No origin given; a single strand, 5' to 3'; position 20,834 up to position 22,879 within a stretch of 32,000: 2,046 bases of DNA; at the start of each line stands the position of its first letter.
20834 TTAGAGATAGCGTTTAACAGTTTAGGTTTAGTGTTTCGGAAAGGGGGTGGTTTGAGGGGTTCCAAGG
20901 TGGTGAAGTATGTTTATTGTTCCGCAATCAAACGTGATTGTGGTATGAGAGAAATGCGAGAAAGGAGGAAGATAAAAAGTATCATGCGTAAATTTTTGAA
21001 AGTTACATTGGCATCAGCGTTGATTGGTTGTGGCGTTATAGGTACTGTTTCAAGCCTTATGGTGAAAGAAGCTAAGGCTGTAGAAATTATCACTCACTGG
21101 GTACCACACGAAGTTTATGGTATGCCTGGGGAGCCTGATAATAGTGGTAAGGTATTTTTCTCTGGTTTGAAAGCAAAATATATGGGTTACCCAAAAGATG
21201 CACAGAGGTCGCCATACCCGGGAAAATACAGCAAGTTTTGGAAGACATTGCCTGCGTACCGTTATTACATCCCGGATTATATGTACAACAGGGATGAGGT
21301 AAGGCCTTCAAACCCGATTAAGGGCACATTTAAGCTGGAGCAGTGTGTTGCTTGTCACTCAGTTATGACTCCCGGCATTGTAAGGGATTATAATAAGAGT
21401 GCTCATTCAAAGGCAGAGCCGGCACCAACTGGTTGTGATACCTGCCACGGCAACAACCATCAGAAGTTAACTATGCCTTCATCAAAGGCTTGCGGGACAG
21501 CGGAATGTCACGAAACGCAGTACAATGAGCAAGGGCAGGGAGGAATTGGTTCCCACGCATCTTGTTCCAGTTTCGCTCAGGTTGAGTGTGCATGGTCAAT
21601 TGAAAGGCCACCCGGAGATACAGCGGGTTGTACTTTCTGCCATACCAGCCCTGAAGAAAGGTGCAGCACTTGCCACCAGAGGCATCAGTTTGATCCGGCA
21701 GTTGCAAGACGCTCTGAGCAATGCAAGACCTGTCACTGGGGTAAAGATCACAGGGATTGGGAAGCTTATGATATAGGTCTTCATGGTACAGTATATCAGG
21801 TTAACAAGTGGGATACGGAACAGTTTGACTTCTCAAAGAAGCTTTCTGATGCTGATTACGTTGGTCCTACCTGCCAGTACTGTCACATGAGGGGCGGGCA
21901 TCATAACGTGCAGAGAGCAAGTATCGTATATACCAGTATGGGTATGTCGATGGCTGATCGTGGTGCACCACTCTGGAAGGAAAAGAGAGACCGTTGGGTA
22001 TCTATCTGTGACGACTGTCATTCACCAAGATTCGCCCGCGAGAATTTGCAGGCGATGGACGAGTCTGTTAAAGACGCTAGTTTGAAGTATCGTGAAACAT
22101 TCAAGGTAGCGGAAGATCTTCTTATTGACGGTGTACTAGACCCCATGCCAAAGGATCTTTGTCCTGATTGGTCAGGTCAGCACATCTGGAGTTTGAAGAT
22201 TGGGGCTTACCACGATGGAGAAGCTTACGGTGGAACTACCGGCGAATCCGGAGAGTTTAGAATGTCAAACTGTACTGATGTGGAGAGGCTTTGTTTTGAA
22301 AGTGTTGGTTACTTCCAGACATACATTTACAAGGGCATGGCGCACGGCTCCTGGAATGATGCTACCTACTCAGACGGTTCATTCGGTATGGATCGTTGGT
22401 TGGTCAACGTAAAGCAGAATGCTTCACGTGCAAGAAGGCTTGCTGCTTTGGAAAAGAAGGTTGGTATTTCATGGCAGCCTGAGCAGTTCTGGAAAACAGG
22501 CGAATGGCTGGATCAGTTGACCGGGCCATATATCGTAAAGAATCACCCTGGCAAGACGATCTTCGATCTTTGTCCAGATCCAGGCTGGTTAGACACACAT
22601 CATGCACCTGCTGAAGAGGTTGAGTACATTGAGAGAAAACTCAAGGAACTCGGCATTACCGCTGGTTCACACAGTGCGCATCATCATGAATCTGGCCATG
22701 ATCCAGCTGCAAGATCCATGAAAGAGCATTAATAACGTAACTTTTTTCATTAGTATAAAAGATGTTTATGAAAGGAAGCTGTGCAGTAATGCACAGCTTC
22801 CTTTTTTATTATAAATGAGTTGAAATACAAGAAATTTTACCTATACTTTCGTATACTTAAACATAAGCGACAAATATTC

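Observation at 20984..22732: Stand-alone hydrazine dehydrogenase (HZO cluster-1 octaheme) gene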

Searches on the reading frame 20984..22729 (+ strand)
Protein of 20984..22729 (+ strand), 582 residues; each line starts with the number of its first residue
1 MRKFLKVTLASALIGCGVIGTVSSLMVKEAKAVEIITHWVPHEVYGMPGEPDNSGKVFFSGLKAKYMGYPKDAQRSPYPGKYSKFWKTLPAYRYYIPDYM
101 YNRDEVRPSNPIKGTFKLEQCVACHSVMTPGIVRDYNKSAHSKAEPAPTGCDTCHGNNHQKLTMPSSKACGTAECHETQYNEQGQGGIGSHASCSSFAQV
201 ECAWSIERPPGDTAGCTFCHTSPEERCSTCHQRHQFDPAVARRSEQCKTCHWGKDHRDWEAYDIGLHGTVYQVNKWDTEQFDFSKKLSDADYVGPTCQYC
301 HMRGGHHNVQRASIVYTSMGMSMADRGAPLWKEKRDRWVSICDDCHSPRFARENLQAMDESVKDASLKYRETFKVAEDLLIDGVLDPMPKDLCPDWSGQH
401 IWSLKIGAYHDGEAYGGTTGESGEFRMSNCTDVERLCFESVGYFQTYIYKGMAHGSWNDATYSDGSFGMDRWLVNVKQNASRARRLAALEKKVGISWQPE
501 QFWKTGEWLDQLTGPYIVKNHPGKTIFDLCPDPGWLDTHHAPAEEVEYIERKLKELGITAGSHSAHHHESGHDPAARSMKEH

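Call 3: search_solved_structures(query=window:20984-22729:+, show_alignments=3)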
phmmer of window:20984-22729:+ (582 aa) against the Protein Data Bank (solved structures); distinct sequences matched with E-value up to 0.001: 8.
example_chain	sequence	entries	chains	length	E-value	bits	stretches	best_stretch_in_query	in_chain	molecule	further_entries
6hif_G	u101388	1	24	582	0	1419.2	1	1-582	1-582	Hydrazine dehydrogenase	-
4n4j_A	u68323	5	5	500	5.5e-112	378.4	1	40-514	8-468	hydroxylamine oxidoreductase | Similar to hydroxylamine oxidoreductase hao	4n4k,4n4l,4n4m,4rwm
6t5e_A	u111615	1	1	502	2e-108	366.7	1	41-514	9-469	Hydroxylamine oxidoreductase-like protein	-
6h5l_A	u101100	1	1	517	1.8e-36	129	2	73-307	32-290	Similar to hydroxylamine oxidoreductase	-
4fas_A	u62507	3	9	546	1.4e-34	122.7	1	114-386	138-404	Hydroxylamine oxidoreductase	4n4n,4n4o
1fgj_A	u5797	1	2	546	1.8e-34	122.3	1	114-386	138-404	HYDROXYLAMINE OXIDOREDUCTASE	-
6m0p_A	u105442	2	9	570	2.2e-34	122.1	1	115-386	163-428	Aerobic hydroxylamine oxidoreductase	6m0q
4qo5_A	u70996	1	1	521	1.3e-10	43.5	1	226-395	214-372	Hypothetical multiheme protein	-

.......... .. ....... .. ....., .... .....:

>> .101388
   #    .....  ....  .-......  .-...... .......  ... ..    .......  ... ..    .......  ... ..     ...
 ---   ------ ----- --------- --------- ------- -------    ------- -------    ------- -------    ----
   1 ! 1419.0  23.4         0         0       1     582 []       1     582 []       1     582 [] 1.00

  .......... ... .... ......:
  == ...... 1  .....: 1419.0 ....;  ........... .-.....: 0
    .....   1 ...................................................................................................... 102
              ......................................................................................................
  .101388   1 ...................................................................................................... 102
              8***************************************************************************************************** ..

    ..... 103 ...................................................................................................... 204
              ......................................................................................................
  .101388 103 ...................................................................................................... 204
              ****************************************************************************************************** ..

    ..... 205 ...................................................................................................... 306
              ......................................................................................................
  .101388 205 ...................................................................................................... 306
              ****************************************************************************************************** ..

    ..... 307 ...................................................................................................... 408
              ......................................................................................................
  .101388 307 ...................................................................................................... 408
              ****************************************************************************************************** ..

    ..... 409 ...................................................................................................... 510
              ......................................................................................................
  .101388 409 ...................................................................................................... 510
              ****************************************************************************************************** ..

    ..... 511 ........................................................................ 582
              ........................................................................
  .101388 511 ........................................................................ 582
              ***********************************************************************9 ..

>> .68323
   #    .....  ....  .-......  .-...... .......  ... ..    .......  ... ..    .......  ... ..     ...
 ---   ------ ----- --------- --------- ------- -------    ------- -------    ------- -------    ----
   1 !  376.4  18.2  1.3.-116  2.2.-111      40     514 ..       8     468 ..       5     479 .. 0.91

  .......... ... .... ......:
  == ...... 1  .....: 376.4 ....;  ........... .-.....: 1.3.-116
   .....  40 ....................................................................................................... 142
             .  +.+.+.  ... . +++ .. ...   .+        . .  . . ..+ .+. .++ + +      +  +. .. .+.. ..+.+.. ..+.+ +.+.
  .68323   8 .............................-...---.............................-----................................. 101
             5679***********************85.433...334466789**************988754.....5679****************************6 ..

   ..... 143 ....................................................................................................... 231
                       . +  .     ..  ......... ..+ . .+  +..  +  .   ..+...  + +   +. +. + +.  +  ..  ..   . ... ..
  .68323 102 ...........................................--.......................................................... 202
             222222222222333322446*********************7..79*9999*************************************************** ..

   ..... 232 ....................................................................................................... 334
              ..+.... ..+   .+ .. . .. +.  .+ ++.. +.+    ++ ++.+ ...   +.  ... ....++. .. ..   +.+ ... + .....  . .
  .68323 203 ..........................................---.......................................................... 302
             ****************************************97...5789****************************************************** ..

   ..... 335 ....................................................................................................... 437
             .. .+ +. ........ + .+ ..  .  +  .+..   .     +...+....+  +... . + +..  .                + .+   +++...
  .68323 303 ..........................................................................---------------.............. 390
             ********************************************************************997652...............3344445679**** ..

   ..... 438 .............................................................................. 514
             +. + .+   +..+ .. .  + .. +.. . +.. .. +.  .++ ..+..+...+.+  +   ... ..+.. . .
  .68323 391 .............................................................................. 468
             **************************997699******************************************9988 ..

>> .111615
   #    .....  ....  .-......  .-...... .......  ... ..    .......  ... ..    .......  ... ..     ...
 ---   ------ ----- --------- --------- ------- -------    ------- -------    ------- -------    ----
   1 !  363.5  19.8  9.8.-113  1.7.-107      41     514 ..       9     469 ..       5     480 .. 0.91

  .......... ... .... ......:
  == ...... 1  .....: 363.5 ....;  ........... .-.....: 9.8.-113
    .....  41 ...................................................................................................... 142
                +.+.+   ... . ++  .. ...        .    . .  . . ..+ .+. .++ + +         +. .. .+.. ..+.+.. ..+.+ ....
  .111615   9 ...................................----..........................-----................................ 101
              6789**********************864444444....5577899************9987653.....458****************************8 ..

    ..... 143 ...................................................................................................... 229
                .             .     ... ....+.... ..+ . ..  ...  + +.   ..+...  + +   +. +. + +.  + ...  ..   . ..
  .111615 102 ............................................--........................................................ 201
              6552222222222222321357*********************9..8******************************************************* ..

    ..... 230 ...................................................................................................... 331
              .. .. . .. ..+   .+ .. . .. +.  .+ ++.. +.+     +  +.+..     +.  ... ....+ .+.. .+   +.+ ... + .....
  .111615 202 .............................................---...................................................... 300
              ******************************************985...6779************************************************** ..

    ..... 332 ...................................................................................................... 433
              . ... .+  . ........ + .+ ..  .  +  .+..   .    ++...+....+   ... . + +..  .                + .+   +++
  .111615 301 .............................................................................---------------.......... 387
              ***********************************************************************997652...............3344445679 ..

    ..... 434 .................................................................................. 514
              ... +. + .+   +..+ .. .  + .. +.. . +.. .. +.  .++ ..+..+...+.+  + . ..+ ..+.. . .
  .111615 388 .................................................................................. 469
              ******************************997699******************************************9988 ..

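Call 4: search_protein_families(library=pfam, proteins=[window:20984-22729:+], max_evalue=0.01)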
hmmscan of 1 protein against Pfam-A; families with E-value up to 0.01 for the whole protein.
window:20984-22729:+ (582 aa): 1 family
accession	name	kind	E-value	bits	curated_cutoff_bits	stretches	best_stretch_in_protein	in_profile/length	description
PF13447.11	Multi-haem_cyto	-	2.7e-35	122.4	21.9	1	156-385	17-261/269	Seven times multi-haem cytochrome CxxCH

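Call 5: search_protein_families(library=ncbifam, proteins=[window:20984-22729:+], max_evalue=0.01)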
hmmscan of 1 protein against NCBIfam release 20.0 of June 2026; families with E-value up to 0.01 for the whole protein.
window:20984-22729:+ (582 aa): 1 family
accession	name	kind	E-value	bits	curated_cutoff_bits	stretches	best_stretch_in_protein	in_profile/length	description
NF052343.1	hydrazine_HDH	equivalog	0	1252.9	900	1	1-566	1-564/564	hydrazine dehydrogenase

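Call 20: find_homologous_proteins(query=window:20984-22729:+, max_evalue=1e-20)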
Query window:20984-22729:+ (582 aa): 30 proteins with E <= 1e-20 among 7673 candidates.
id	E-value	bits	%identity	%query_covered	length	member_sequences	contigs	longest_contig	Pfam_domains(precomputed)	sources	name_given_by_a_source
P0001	0.0e+0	1228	86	100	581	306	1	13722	PF13447.12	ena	-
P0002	0.0e+0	1111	78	97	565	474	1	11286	PF13447.12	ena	-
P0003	0.0e+0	1102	79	98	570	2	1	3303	PF13447.12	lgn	-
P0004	0.0e+0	1084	76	98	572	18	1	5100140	PF13447.12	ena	-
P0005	0.0e+0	1063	77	98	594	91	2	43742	PF13447.12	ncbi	ncbi:MAG TPA: multiheme c-type cytochrome [Candidatus Hypogeohydataceae bacterium YC41]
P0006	0.0e+0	1052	75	96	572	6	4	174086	PF13447.12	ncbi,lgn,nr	ncbi:MAG TPA: multiheme c-type cytochrome [Candidatus Brocadiia bacterium]|nr:hydrazine oxidoreducta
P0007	0.0e+0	1028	72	98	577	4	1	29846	PF13447.12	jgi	jgi:hydroxylamine dehydrogenase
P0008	3.9e-124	433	41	88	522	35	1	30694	PF22142.2,PF13447.12,PF14522.12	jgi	jgi:hydroxylamine dehydrogenase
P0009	1.6e-122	428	45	80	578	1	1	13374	PF22142.2,PF13447.12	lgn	-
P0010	2.2e-121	424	44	81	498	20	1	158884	PF22142.2,PF13447.12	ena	-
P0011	8.1e-121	423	45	80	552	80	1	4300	PF22142.2,PF13447.12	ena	-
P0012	6.3e-120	420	43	85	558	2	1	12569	PF22142.2,PF13447.12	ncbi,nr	ncbi:MAG: hydroxylamine oxidoreductase [Candidatus Brocadia sp.]|nr:hydroxylamine oxidoreductase [Ca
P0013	2.2e-119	418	44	81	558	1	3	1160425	PF22142.2,PF13447.12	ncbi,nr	ncbi:MAG: hydroxylamine oxidoreductase [Candidatus Brocadia sp.]|nr:hydroxylamine oxidoreductase [Ca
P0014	1.0e-118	416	43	84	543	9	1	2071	PF22142.2,PF13447.12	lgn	-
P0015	1.4e-118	415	43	86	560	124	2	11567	PF22142.2,PF13447.12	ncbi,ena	ncbi:MAG: multiheme c-type cytochrome [Planctomycetota bacterium]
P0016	5.8e-118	413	44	80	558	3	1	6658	PF22142.2,PF13447.12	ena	-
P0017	2.1e-116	408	43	81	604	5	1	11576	PF22142.2,PF13447.12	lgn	-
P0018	1.4e-115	405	42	85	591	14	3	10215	PF22142.2,PF13447.12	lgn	-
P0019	2.7e-50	190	32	74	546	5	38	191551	PF14537.12,PF13447.12,PF14522.12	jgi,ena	-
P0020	1.3e-39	154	42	35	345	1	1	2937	PF13447.12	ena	-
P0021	2.9e-38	150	28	71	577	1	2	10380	PF09699.16,PF13447.12,PF14522.12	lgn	-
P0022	4.0e-38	149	27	78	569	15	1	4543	PF09699.16,PF13447.12,PF14522.12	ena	-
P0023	4.4e-37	146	28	77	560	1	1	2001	PF09699.16,PF13447.12,PF14522.12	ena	-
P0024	1.9e-35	141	27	83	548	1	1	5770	PF13447.12,PF14522.12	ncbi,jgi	-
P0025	5.4e-34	136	28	59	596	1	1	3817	PF09699.16,PF13447.12,PF14522.12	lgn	-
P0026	1.6e-32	131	27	84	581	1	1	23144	PF13447.12,PF14522.12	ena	-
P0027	2.0e-32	131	29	71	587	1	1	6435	PF13447.12,PF14522.12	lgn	-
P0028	3.8e-32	130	27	78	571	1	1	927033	PF09699.16,PF13447.12,PF14522.12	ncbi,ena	-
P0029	1.2e-24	105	31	47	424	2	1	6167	PF09699.16,PF14537.12,PF13435.12,PF13447.12,PF14522.12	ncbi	-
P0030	6.1e-22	96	28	46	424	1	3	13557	PF09699.16,PF14537.12,PF13435.12,PF13447.12,PF14522.12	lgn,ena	-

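Call 21: find_encoding_contigs(protein=window:20984-22729:+, flank=10000, max_places=8)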
Protein window:20984-22729:+ (582 aa): 2 contigs read that carry it; 2 places shown.
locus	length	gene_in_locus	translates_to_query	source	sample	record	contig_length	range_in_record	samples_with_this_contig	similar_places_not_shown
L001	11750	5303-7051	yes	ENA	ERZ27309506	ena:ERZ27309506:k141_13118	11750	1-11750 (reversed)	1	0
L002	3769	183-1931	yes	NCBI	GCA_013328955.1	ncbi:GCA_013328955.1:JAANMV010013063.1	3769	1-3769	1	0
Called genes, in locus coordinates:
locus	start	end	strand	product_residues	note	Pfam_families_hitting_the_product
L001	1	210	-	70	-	?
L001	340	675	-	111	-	PF07689:KaiB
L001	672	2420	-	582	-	PF00154:RecA_N (faint), PF06745:ATPase, PF13481:AAA_25 (weak), PF23442:DUF7125 (faint), PF01695:IstB_IS21 (faint), PF05729:NACHT (faint), PF03796:DnaB_C (weak), PF06745:ATPase, +3 more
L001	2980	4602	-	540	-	PF13185:GAF_2 (weak), PF00158:Sigma54_activat, PF14532:Sigma54_activ_2, PF07728:AAA_5, PF25601:AAA_lid_14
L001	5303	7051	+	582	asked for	PF13447:Multi-haem_cyto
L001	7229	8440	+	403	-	-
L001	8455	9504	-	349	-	PF00962:A_deaminase, PF19326:AMP_deaminase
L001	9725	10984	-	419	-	PF00535:Glycos_transf_2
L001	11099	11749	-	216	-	?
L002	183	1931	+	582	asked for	PF13447:Multi-haem_cyto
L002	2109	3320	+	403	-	-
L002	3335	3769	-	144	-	?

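Call 28: find_related_loci(query=window:20984-22729:+, collection=genome_contigs, flank=6000)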
Query window:20984-22729:+ (582 aa) in genome_contigs; peptide patterns used: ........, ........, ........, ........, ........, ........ (x = any residue, [..] = any of these).
176 stretches matched a pattern; 168 encode a relative of the query (tblastn E <= 1e-3); the best 80 are kept; 78 distinct loci.
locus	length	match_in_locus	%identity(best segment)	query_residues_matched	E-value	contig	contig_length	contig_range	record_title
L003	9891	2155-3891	89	1-582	0e+0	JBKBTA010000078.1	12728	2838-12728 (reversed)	MAG: Candidatus Brocadia sp. isolate 21I_052.bin.35 NODE_78_length_12728_cov_4.981741, whole genome shotgun sequence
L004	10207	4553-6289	89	1-582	0e+0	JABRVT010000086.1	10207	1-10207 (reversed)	MAG: Candidatus Brocadia sp. isolate MAG-01r c_000000001485, whole genome shotgun sequence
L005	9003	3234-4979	87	1-582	0e+0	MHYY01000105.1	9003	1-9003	MAG: Planctomycetes bacterium RIFCSPLOWO2_12_38_17 rifcsplowo2_12_sub10_scaffold_2945, whole genome shotgun sequence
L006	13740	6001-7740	88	1-580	0e+0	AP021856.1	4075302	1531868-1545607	Candidatus Brocadia pituitae DNA, complete genome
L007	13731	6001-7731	88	1-579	0e+0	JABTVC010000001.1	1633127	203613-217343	MAG: Planctomycetia bacterium isolate H5_AMX3 seq001, whole genome shotgun sequence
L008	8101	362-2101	87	1-582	0e+0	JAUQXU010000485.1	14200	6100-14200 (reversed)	MAG: Candidatus Brocadia sp. isolate BIN37 contig_320700, whole genome shotgun sequence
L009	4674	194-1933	86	1-582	0e+0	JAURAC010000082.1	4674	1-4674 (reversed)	MAG: Candidatus Subterrananammoxibius californiae isolate Bin_309 NODE_91_length_4674_cov_15.516346, whole genome shotgu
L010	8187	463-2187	87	1-582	0e+0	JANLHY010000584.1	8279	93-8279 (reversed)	MAG: Candidatus Brocadiaceae bacterium isolate S40-1 k99_160269, whole genome shotgun sequence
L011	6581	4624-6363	86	1-582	0e+0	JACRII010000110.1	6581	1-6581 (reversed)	MAG: Planctomycetota bacterium isolate NC_groundwater_1799_Pr3_B-0.1um_42_210 SR-2_scaffold_141_1256727, whole genome sh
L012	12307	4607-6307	87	1-567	0e+0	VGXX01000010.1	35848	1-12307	MAG: Planctomycetota bacterium isolate M_DeepCast_100m_m2_243 M_DeepCast_100m_m2_243_Ga0194119_10001986, whole genome sh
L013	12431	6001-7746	86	1-581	0e+0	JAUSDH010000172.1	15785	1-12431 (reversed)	MAG: Candidatus Brocadiaceae bacterium isolate E14_concoct.bin.99 E14_k141_1741750, whole genome shotgun sequence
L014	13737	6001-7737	86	1-581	0e+0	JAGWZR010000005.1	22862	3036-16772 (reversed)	MAG: Planctomycetota bacterium isolate REEB58 contig-150_2759, whole genome shotgun sequence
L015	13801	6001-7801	88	1-582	0e+0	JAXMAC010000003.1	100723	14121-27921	MAG: Candidatus Brocadiaceae bacterium isolate STL-AMX1 opera.44.fa-3, whole genome shotgun sequence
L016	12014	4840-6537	87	1-566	0e+0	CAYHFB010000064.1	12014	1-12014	MAG TPA_asm: uncultured candidatus Brocadiaceae bacterium isolate ERP119702_co1_214 genome assembly, contig: NODE_6816_l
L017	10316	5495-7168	88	1-560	0e+0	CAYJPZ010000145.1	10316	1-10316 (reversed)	MAG TPA_asm: uncultured candidatus Brocadiaceae bacterium isolate ERP124720_co1_183 genome assembly, contig: NODE_7528_l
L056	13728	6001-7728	88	1-579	0e+0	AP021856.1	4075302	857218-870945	Candidatus Brocadia pituitae DNA, complete genome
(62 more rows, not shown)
